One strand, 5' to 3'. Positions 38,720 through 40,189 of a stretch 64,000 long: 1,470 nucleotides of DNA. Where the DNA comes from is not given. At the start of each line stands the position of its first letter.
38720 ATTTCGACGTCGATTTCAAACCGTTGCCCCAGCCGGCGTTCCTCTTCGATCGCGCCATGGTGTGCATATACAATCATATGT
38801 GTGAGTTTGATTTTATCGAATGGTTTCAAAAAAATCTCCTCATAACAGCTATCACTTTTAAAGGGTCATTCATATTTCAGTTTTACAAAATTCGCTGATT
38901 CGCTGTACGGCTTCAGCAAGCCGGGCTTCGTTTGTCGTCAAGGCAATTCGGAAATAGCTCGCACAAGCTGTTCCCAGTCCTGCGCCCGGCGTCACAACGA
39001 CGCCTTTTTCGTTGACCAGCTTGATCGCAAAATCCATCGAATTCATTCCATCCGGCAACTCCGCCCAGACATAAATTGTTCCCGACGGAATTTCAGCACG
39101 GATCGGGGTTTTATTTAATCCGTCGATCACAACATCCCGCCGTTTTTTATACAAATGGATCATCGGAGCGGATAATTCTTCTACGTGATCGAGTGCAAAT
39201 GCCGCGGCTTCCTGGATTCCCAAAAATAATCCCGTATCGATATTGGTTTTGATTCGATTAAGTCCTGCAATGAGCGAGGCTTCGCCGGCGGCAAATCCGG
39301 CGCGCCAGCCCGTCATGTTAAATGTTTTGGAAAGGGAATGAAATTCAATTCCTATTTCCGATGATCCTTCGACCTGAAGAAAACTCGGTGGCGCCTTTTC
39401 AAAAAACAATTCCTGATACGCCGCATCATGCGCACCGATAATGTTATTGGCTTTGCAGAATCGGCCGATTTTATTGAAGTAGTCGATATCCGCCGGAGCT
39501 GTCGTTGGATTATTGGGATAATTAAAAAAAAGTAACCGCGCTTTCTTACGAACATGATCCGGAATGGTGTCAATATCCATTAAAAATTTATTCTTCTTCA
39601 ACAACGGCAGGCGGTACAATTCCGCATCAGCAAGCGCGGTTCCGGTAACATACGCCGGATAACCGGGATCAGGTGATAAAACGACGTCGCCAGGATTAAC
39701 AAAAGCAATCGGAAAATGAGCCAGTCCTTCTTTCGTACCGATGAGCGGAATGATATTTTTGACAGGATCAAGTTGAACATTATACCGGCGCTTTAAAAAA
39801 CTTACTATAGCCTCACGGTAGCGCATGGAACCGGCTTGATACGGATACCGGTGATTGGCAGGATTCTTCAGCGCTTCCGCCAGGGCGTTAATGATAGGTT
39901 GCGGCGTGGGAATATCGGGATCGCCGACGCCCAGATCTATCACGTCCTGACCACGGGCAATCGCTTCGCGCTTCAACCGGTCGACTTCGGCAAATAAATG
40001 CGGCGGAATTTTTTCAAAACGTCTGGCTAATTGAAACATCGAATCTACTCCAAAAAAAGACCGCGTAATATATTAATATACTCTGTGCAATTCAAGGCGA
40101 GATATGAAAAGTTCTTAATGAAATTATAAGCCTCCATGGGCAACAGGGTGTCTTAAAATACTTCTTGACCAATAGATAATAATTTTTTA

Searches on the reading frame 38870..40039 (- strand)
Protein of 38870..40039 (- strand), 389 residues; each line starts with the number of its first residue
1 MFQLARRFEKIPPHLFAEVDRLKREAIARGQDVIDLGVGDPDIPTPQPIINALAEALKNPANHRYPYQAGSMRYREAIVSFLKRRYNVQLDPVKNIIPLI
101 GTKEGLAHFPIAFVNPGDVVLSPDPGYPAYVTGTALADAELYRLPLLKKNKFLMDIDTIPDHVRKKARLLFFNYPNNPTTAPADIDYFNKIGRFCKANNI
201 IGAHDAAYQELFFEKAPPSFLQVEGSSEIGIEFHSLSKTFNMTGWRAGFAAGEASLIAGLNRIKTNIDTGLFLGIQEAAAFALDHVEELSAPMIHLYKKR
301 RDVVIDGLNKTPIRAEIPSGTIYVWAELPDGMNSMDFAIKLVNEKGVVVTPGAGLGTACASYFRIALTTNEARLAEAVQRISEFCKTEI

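Call 56: search_protein_families(library=pfam, proteins=[window:38870-40039:-], max_evalue=0.00001)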
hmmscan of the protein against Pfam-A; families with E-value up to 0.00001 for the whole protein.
window:38870-40039:- (389 aa): 1 family
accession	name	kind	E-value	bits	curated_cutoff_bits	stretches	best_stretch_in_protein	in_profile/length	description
PF00155.27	Aminotran_1_2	-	1.3e-61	209.3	19.7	1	32-381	2-361/361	Aminotransferase class I and II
